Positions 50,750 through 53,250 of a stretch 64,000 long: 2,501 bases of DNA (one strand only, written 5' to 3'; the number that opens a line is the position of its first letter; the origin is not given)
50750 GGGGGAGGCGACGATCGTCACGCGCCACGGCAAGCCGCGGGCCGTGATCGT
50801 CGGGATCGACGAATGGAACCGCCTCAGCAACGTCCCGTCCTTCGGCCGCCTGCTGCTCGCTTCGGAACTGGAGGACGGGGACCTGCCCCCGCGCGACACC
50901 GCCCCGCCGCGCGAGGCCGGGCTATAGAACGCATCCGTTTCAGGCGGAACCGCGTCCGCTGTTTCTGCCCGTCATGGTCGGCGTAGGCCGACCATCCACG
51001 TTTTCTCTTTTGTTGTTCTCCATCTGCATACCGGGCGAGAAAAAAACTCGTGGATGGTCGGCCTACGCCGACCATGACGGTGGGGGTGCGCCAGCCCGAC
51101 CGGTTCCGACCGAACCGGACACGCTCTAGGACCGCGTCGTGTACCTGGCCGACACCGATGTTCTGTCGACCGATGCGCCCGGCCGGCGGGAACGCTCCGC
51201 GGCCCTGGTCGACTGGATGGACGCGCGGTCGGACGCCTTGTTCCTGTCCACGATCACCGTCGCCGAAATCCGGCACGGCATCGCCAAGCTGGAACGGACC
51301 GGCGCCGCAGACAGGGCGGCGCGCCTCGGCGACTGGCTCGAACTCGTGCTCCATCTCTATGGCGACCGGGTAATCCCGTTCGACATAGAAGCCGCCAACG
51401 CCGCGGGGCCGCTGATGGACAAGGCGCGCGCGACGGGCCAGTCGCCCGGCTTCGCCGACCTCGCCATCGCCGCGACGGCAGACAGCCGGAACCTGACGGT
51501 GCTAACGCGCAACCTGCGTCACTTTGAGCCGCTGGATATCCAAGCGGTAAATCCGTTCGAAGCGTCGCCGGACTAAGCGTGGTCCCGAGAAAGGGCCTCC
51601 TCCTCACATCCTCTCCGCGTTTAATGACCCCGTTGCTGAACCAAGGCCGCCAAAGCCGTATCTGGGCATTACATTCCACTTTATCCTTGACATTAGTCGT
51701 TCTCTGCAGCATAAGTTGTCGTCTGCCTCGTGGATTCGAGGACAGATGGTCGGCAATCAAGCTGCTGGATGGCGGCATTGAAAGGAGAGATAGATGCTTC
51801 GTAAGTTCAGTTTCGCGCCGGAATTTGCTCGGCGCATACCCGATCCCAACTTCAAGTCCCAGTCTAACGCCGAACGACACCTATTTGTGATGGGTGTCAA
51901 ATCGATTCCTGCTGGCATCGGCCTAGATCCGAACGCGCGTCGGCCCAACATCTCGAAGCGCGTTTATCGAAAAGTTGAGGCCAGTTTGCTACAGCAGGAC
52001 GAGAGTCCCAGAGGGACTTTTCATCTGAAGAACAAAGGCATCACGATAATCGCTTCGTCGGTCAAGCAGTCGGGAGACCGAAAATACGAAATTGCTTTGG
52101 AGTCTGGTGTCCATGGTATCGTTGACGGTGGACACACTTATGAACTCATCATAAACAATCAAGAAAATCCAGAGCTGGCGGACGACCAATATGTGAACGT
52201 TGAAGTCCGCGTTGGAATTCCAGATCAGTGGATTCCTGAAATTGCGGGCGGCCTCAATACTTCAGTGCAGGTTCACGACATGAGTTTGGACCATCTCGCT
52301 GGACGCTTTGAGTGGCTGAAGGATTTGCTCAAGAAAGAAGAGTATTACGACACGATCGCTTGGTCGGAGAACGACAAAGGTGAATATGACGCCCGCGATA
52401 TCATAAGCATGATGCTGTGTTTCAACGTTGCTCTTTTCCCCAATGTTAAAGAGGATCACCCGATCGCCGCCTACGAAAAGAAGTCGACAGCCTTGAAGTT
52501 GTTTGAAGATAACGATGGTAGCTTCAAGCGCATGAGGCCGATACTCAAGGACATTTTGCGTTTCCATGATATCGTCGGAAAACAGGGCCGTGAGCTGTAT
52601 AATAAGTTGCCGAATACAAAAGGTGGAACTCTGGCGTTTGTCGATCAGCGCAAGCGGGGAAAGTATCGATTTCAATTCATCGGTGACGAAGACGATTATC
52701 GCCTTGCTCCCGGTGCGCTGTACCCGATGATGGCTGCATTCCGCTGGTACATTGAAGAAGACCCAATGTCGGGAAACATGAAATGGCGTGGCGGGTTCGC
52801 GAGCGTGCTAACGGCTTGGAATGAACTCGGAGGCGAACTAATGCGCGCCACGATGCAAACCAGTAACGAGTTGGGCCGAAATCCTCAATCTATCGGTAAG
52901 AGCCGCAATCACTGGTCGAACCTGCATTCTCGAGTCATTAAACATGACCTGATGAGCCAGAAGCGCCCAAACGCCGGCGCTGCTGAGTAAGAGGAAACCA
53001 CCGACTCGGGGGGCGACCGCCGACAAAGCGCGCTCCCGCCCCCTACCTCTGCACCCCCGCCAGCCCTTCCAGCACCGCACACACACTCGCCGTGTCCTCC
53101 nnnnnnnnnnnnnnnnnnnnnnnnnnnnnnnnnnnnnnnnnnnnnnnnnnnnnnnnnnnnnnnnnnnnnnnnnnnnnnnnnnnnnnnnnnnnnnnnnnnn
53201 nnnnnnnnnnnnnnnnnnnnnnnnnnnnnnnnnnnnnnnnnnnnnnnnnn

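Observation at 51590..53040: Low-GC island with its own promoter, encoding an AIPR-like putative abortive-infection protein next to a TA module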

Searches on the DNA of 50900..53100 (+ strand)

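Call 31: search_rna_families(source=window, start=50900, end=53100, threshold=evalue, max_evalue=1)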
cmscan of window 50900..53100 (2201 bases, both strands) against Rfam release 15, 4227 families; matches with E-value up to 1: 0.
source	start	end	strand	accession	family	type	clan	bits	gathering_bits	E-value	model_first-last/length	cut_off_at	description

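Call 40: search_rna_families(sources=[L031, L035, L037, L062, L069, L074, L093, L059, L063, L070, L050, L080, L078, L101, L098, L107, L029, L042, L044, L064], threshold=evalue, max_evalue=1)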
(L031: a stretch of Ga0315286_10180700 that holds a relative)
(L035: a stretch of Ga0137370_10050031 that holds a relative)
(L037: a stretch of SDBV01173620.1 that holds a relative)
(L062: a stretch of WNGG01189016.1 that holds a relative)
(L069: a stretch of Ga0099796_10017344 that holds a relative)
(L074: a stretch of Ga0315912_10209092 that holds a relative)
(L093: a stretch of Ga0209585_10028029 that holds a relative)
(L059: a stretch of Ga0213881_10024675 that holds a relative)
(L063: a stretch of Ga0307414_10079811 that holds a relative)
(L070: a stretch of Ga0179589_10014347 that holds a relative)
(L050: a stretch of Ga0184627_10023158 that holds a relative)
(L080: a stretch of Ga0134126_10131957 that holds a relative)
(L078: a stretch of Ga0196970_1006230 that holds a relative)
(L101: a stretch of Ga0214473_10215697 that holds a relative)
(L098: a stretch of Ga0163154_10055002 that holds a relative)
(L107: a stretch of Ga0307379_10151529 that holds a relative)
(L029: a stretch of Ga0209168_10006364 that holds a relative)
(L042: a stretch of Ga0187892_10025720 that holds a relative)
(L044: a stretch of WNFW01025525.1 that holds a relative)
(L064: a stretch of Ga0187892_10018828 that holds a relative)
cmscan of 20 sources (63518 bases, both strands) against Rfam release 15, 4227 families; matches with E-value up to 1: 4.
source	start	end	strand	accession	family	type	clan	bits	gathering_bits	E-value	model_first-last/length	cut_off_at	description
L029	2846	2916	+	RF00005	tRNA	Gene; tRNA;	CL00001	69.3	29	4.9e-13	1-71/71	no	tRNA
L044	2123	2208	-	RF00005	tRNA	Gene; tRNA;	CL00001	53.8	29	8.7e-09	1-71/71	no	tRNA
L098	2479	2564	+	RF02625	WsnRNA46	Gene; sRNA;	-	31.2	65.3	0.023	1-151/151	no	Wolbachia sRNA 46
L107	1661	1713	+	RF01768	flavi_FSE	Cis-reg; frameshift_element;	-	24.2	43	0.32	1-62/62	no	ribosomal frameshift site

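Call 66: build_rna_model(alignment_id=A3, structure=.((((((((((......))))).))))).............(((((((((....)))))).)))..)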
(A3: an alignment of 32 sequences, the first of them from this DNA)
Model R1 built from alignment A3 (32 sequences, 66 columns); structure: as given.
model positions 60; base pairs 19; branch points 1; effective number of sequences 23.83; information 0.931 bits per position. Calibrated on 0.2 Mb of random sequence (short: E-values are rough).
structure used (alignment columns):
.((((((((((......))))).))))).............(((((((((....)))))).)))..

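Call 67: search_with_rna_model(model_id=R1, sources=[window, L001, L002, L004, L005, L006, L007, L009, L010, L011, L012, L013, L014, L028, L029, L030, L031, L032, L033, L034, L035, L036, L037, L038, L039, L040, L041, L042, L043, L044, L045, L046, L047, L048, L049, L050, L051, L052, L053, L054, L055, L056, L057, L058, L059, L060, L061, L062, L063, L064, L065, L066, L067, L068, L069, L070, L071, L072, L073, L074, L075, L076, L077, L078, L079, L080, L081, L082, L083, L084, L085, L086, L087, L088, L089, L090, L091, L092, L093, L094, L095, L096, L097, L098, L099, L100, L101, L102, L103, L104, L105, L106, L107, L108, L109], max_evalue=1)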
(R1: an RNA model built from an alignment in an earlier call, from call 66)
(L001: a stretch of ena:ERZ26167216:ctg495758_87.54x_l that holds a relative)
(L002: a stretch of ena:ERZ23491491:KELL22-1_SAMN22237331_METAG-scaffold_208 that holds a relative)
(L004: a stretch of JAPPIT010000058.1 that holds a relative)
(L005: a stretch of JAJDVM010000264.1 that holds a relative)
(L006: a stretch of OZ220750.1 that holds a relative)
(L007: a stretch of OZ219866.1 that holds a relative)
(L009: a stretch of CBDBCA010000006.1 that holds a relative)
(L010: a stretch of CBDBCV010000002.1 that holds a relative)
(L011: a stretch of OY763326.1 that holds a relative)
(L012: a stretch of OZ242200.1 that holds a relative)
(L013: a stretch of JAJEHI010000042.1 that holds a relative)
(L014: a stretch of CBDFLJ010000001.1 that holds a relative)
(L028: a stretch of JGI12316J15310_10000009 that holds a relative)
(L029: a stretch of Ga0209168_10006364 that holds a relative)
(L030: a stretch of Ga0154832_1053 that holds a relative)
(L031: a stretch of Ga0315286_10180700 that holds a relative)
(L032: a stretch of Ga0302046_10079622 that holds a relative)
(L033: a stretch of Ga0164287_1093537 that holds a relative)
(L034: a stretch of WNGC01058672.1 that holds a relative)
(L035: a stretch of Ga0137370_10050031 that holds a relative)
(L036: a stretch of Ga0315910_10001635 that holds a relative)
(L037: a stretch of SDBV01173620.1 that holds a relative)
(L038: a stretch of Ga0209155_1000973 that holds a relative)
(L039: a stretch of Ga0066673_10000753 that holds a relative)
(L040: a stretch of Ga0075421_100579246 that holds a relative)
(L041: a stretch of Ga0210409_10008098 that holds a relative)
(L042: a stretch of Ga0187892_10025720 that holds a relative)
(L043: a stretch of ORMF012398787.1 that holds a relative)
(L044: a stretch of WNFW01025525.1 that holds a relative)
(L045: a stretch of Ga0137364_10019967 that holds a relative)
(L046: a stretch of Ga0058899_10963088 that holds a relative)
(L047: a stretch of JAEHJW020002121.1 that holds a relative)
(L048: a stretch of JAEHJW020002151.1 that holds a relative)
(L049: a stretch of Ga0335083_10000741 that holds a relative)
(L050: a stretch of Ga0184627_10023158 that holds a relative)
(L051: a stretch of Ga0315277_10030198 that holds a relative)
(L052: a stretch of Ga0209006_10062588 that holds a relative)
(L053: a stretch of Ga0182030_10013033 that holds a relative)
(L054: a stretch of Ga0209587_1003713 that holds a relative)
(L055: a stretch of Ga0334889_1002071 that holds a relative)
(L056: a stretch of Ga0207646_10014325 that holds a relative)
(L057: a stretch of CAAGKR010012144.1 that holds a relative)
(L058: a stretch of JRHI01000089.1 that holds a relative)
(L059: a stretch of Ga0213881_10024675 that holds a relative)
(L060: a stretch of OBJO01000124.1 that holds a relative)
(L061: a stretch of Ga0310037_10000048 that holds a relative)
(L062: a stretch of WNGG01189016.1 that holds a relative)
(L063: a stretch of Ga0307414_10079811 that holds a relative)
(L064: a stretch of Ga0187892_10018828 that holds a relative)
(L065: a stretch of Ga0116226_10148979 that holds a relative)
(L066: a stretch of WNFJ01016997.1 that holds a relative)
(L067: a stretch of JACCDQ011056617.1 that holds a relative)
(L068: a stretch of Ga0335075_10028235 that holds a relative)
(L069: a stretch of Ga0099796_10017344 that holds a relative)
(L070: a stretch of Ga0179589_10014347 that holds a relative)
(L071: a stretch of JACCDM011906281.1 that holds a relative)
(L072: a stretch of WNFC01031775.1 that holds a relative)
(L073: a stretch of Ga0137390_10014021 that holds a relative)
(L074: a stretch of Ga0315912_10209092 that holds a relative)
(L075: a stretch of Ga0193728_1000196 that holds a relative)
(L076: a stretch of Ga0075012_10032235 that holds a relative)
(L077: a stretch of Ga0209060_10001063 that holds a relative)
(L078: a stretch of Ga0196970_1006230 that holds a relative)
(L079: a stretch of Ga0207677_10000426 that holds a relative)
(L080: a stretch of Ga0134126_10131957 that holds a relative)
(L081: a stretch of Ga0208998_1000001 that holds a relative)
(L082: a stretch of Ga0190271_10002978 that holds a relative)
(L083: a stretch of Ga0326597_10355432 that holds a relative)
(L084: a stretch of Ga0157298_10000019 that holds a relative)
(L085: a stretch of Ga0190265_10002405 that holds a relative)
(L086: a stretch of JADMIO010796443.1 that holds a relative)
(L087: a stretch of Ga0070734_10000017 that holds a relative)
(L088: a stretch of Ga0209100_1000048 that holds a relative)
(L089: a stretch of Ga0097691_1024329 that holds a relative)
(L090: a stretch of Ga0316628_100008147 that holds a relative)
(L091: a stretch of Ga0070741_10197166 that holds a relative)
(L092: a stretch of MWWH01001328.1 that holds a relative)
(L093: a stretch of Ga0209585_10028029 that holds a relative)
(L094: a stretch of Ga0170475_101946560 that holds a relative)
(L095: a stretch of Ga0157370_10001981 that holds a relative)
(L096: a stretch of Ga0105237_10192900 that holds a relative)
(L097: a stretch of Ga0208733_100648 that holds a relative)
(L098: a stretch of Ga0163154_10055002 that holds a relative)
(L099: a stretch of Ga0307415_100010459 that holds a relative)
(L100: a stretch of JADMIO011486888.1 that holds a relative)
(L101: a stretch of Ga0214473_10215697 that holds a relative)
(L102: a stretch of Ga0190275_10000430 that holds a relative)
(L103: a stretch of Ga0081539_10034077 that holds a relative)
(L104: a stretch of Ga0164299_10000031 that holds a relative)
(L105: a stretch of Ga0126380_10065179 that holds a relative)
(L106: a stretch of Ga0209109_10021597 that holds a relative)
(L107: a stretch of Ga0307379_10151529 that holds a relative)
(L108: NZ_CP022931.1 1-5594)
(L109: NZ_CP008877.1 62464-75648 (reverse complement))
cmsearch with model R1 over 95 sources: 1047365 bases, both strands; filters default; matches with E-value up to 1: 67.
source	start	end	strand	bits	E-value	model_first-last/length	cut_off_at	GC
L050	783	841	+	70.9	4.9e-15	1-60/60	no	0.68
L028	9912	9973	+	70.6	5.8e-15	1-60/60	no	0.55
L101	1268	1326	+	70.6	5.8e-15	1-60/60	no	0.68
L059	632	688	+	68.7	1.8e-14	1-60/60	no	0.72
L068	4571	4627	+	67.3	4e-14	1-60/60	no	0.7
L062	52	113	+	66.9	5e-14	1-60/60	no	0.65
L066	2920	2976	+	65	1.5e-13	1-60/60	no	0.7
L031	713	772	+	64.6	1.9e-13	1-60/60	no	0.5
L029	422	479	+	63.7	3.3e-13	1-60/60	no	0.48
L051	1079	1138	+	63.4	4e-13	1-60/60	no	0.6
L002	9928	9989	+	62.8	5.7e-13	1-60/60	no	0.52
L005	12137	12198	-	62.8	5.7e-13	1-60/60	no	0.52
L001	9928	9989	+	62.2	8e-13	1-60/60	no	0.5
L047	8169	8231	+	61.4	1.2e-12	1-60/60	no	0.56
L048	2269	2331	+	61.4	1.2e-12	1-60/60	no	0.56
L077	1046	1103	+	60.9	1.6e-12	1-60/60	no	0.64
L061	9928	9984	+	60.6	2e-12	1-60/60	no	0.65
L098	334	394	+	60.5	2.2e-12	1-60/60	no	0.43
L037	193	253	+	59.1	4.8e-12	1-60/60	no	0.56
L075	1962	2023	+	58.3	7.8e-12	1-60/60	no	0.55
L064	3323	3383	+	57.2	1.4e-11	1-60/60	no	0.62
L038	9929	9991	+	57.2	1.5e-11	1-60/60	no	0.56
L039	1188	1250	+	57.2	1.5e-11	1-60/60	no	0.56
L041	3928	3990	+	55.9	3.1e-11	1-60/60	no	0.54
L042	342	399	+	55.8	3.3e-11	1-60/60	no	0.62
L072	6185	6245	+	54.2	8.2e-11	1-60/60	no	0.54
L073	2546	2606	+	54.2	8.2e-11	1-60/60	no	0.54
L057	8197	8250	+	53.4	1.3e-10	1-60/60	no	0.7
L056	5047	5106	+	52.9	1.8e-10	1-60/60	no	0.55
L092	1289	1352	+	52.8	1.9e-10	1-60/60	no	0.41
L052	2147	2207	+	52.7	2e-10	1-60/60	no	0.62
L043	46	104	+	52.7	2e-10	1-60/60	no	0.63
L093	656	717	+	51.9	3.2e-10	1-60/60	no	0.6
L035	210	268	+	49.8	1.1e-09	1-60/60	no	0.53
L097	2061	2121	+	44.3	2.7e-08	1-60/60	no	0.64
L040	37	94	+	44.1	3e-08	1-60/60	no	0.62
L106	2610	2668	+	42.7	6.7e-08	1-60/60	no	0.54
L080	575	632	+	42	9.8e-08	1-60/60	no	0.64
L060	9931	9984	+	41.4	1.4e-07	1-60/60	no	0.54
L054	1098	1155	+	40.6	2.3e-07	1-60/60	no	0.62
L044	2428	2486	+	40.2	2.8e-07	1-60/60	no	0.59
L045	2458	2516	+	40.2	2.8e-07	1-60/60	no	0.59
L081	9912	9969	+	40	3.2e-07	1-60/60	no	0.72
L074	268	321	+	39.4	4.7e-07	1-60/60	no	0.74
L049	9899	9951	+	39.2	5.1e-07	1-60/60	no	0.58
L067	9909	9967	+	37.2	1.7e-06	1-60/60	no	0.32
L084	9915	9971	+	36.6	2.3e-06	1-60/60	no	0.68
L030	324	387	+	36.5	2.5e-06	1-60/60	no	0.55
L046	1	50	+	35.1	5.5e-06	11-60/60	5'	0.46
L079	9917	9971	+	35.1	5.5e-06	1-60/60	no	0.69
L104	6155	6223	+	34.2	9.6e-06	1-60/60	no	0.54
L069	453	509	+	33.5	1.4e-05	1-60/60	no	0.63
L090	3118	3178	+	32.5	2.6e-05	1-60/60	no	0.69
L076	522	579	+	31.4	4.7e-05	1-60/60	no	0.62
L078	1510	1568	+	31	6.2e-05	1-60/60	no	0.54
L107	345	403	+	29.9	0.00011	1-60/60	no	0.78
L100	9913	9976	+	29.2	0.00017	1-60/60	no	0.61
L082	8611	8668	+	28.5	0.00026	1-60/60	no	0.69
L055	9923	9983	+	28.3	0.00029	1-60/60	no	0.62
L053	9914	9953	+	27.2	0.00055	1-60/60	no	0.57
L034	841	889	+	27.1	0.00059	1-60/60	no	0.49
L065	844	904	+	25.1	0.0019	1-60/60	no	0.41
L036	9931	9980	+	23.6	0.0046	1-60/60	no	0.62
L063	841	892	+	22.2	0.01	1-60/60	no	0.63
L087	9951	9992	+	14.9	0.72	1-60/60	no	0.64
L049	9952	9977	+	14.5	0.9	32-58/60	no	0.65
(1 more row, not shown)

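Call 98: search_with_rna_model(model_id=R1, sources=[L110, L111, L112, L113, L114, L115, L116, L117, L118, L119, L120], max_evalue=1, show_alignments=2)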
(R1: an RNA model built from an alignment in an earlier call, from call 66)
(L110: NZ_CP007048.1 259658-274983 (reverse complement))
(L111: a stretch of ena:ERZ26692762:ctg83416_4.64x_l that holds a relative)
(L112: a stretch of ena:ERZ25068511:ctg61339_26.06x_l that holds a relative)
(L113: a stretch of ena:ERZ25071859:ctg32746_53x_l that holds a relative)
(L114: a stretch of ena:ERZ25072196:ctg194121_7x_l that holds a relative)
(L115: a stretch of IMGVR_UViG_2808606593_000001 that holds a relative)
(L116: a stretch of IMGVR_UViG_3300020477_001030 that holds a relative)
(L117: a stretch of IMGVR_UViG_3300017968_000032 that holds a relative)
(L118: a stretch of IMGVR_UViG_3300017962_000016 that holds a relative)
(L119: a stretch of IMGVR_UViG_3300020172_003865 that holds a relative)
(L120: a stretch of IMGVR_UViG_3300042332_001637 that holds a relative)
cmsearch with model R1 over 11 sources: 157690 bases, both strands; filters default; matches with E-value up to 1: 4.
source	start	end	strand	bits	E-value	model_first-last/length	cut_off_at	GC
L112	7930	7988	+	53.6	1.8e-11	1-60/60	no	0.59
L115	5929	5987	+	41.1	2.6e-08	1-60/60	no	0.69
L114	7927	7985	+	40.6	3.5e-08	1-60/60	no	0.66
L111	7928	7988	+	36.7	3.4e-07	1-60/60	no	0.64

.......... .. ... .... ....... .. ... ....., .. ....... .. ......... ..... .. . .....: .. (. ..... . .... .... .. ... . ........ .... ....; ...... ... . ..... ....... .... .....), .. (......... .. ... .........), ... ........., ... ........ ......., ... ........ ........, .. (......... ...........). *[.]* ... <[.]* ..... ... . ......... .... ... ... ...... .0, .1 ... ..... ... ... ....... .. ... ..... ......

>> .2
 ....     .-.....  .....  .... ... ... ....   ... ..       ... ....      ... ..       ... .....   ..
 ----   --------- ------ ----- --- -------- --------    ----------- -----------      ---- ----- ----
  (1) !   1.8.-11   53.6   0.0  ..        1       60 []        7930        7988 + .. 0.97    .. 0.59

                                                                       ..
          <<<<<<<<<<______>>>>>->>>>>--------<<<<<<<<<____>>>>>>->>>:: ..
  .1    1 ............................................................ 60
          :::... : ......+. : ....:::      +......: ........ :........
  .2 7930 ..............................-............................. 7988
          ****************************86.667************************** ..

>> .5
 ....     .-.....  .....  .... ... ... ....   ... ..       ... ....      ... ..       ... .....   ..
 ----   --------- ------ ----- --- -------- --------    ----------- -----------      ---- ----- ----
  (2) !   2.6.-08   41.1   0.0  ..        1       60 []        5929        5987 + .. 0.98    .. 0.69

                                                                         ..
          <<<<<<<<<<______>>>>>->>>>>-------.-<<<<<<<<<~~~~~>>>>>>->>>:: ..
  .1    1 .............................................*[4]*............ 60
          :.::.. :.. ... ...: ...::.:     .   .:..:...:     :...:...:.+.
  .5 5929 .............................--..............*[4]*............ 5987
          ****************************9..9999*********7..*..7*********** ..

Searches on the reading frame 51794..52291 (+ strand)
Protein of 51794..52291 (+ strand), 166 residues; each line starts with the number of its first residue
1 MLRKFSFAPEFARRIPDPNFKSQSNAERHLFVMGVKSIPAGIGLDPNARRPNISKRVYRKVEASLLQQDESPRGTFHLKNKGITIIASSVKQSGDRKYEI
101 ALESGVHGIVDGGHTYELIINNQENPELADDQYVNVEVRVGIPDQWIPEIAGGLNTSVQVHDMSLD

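Call 83: predict_structure(alignment_id=A5)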
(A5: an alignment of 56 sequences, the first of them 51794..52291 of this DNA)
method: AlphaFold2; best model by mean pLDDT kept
length: 166 residues; sequences in the alignment: 56
mean_pLDDT: 90.5   pTM: 0.85
mean pLDDT of the five models: 90.5, 89.1, 89.2, 87.6, 84.5
residues with pLDDT >= 90: 139; 70-90: 14; 50-70: 1; < 50: 12
segments of 3 or more residues with pLDDT < 50: 155-166
pLDDT, mean of each block of 10 residues (from residue 1): 94 96 94 97 92 90 94 93 97 95 96 96 96 97 94 55 45
secondary structure, 60 per line:
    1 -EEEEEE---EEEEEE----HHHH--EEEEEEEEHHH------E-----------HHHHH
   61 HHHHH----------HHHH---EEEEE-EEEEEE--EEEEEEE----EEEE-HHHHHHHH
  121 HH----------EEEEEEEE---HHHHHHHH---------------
elements in order: E2-7 E11-16 H21-24 E27-34 H56-65 H76-79 E83-87 E89-94 E97-103 E108-111 H113-122 E133-140 H144-151

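Call 85: fold_search(model_id=the predicted structure, library=pdb)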
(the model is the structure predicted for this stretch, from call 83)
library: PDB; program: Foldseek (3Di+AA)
matches with E <= 10: 185; with E <= 0.001: 0
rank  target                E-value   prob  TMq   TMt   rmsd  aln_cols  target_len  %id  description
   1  1vlr_A                2.0e-01  0.06  0.16  0.11  16.7       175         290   11  Crystal structure of mRNA decapping enzyme (DcpS) from Mus musculus at 1.83 A resolution (released 2004-08-24)
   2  5uyj                  2.3e-01  0.04  0.10  0.07  13.5        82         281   15  Crystal Structure of the Human CAMKK2B (released 2017-04-26)
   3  6ryk_A                6.4e-01  0.30  0.34  0.40   5.9       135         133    7  Crystal structure of the ParB-like protein PadC (released 2020-01-22)
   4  9hrc                  7.3e-01  0.03  0.12  0.09  14.5       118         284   15  Structure of MNK2 in complex with inhibitor NUCC-0201049 (released 2025-03-12)
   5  5l38_E                8.7e-01  0.04  0.14  0.19   9.7        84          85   12  The structure of the hexagonal shell protein MSM0272 from the RMM microcompartment (released 2016-12-14)
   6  7kx8_A                9.3e-01  0.02  0.10  0.07  14.7        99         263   13  Crystal structure of DCLK1-Cter in complex with FMF-03-055-1 (released 2021-09-22)
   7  6ryk_B                9.9e-01  0.23  0.34  0.40   5.8       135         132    7  Crystal structure of the ParB-like protein PadC (released 2020-01-22)
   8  5ikw                  1.1e+00  0.04  0.09  0.06  12.2        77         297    6  Crystal Structure of BMP-2-inducible kinase in complex with an Indazole inhibitor (released 2016-06-29)
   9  2a1b_A                1.3e+00  0.03  0.12  0.15  10.4        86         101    5  Carboxysome shell protein ccmK2 (released 2005-08-09)
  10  5i3o_A                1.3e+00  0.03  0.09  0.06  13.0        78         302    8  Crystal Structure of BMP-2-inducible kinase in complex with an Indazole inhibitor (released 2016-03-09)
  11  9ysq_A                1.3e+00  0.02  0.12  0.08  12.7       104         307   12  Structure of a human NUAK1-MARK3 kinase domain chimera in complex with inhibitor (released 2026-04-08)
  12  3qqu_A                1.5e+00  0.02  0.10  0.06  12.5        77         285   13  Cocrystal structure of unphosphorylated igf with pyrimidine 8 (released 2011-04-20)
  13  6opc_Z                1.5e+00  0.01  0.11  0.15  15.0       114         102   15  Cdc48 Hexamer in a complex with substrate and Shp1(Ubx Domain) (released 2019-07-10)
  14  5l38_B                1.6e+00  0.03  0.15  0.19   9.5        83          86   12  The structure of the hexagonal shell protein MSM0272 from the RMM microcompartment (released 2016-12-14)
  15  6qn1_AD               1.6e+00  0.02  0.14  0.19  11.5       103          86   13  T=4 quasi-symmetric bacterial microcompartment particle (released 2019-12-25)
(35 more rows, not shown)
